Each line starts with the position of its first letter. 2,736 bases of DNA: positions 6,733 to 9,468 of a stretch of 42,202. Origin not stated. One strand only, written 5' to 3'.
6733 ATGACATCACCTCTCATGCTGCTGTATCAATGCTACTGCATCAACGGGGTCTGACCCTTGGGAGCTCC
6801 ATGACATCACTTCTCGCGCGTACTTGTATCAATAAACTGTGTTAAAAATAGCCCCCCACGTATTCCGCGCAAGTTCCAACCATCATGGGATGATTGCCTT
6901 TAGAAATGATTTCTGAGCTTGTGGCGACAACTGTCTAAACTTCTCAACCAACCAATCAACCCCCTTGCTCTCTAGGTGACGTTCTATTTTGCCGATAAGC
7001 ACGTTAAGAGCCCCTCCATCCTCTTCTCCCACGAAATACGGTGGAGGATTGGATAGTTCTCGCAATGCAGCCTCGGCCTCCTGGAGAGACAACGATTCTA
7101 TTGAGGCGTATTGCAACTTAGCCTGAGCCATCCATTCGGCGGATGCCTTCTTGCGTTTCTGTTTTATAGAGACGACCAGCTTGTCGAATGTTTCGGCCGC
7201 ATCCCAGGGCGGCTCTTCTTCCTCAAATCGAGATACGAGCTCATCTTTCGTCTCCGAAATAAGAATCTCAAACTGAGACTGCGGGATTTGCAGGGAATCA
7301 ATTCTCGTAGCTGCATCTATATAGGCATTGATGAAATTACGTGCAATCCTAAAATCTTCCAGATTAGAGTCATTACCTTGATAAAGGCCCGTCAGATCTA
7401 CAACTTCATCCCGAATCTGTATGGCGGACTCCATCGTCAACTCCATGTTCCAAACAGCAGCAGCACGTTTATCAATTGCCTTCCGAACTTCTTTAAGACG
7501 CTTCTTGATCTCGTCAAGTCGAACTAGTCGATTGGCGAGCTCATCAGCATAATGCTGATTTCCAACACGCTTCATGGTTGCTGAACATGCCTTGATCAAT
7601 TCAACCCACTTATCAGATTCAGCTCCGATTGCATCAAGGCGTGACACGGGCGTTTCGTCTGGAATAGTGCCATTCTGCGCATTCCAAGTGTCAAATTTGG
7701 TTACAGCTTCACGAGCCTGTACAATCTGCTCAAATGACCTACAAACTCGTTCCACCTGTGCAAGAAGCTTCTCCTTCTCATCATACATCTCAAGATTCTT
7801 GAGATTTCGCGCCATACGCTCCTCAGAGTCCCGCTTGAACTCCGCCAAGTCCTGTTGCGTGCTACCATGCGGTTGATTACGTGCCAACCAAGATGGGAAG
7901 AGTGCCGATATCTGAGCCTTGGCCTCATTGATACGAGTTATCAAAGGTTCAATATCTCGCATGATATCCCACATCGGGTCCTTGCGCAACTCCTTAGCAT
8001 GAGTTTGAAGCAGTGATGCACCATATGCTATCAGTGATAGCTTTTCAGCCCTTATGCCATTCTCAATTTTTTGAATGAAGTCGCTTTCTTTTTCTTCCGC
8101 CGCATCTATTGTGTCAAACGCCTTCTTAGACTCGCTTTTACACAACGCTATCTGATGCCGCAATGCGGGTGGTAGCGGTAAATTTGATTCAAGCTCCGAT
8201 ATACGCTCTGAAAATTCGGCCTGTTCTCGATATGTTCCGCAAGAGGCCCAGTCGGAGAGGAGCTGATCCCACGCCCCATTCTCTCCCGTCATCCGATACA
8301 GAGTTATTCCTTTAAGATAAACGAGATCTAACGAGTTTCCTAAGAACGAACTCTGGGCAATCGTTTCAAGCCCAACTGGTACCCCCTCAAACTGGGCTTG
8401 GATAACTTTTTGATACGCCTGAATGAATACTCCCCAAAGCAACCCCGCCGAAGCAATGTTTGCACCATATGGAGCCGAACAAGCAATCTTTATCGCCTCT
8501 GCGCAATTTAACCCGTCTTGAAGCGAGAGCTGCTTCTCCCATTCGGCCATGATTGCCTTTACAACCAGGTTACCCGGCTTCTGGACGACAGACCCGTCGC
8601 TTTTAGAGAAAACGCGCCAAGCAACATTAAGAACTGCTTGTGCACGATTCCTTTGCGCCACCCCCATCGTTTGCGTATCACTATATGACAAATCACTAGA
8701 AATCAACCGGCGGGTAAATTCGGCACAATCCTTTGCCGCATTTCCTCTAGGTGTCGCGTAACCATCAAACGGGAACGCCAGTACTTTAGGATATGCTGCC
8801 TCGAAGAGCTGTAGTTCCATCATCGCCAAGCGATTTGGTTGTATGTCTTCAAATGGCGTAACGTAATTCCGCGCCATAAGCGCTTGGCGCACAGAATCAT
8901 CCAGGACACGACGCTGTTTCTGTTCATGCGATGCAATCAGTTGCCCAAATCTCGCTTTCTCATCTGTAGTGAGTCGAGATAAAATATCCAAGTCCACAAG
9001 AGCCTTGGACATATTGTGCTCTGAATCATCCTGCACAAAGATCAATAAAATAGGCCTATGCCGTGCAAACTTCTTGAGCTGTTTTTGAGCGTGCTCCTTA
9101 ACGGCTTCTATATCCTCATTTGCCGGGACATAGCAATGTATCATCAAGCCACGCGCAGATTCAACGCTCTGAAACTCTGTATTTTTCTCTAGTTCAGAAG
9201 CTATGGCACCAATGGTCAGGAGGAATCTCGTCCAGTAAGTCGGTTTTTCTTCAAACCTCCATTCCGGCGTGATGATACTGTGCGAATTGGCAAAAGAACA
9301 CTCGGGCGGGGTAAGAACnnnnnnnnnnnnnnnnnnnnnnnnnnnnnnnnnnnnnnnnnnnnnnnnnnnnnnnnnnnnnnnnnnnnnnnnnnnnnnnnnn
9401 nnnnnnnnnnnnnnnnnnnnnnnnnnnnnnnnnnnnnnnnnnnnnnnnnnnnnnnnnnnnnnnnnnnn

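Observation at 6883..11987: Second, divergent SspB-like + giant SspC/BrxC-like ATPase pair welded to the 3' end of the phosphorothioation/Dpt operon: candidate undescribed module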

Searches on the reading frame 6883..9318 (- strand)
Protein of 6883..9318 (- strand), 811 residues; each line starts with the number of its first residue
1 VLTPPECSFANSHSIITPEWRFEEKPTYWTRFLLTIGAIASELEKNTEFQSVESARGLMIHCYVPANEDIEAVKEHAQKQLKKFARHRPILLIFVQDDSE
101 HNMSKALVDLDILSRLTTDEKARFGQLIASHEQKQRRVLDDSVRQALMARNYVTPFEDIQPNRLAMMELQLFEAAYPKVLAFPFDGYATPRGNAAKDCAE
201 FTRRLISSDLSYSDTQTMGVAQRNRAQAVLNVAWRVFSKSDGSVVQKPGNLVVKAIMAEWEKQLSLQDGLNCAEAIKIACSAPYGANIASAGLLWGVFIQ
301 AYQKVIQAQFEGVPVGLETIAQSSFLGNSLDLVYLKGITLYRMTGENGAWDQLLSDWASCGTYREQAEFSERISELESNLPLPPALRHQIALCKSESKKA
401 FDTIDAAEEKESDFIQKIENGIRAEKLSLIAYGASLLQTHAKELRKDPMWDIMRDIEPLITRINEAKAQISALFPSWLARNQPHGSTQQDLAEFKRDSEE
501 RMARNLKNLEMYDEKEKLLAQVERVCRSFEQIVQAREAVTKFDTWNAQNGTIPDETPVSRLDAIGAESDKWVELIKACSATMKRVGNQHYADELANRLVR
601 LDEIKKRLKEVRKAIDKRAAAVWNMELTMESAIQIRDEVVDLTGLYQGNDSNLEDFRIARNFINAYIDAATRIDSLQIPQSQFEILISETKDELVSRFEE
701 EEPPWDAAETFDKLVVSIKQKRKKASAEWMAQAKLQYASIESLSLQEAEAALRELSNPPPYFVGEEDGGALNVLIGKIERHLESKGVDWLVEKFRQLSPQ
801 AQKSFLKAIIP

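Call 106: search_protein_representatives(protein=window:6883-9318:-)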
Query: 811 residues. Proteins with E-value up to 0.001 (for the whole library): 297; up to 1e-10: 216; up to 1e-30: 101. The best 150 are listed.
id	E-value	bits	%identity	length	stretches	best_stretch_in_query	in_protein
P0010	1.7e-272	922.4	50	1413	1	5-809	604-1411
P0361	2.7e-192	657.2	44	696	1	118-808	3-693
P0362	3.2e-180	617.3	40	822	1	4-808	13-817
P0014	1.1e-159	549.4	36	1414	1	5-809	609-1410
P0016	1.5e-156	539.1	35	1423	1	2-808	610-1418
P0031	5.0e-148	510.9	36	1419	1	6-808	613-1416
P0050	3.6e-124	432.0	31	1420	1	4-809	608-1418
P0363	1.0e-122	427.2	36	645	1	170-807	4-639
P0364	2.8e-114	399.3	37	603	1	5-576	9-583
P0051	3.9e-113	395.5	30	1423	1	8-807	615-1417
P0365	1.4e-110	387.1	33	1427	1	1-809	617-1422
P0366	5.5e-108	378.5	99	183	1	629-809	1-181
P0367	6.8e-98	345.1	30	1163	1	7-807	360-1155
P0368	4.9e-97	342.2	30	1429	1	6-809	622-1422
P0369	1.4e-96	340.8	29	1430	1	5-808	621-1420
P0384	5.1e-74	266.2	25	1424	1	6-807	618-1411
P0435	3.2e-43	164.3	25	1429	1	51-810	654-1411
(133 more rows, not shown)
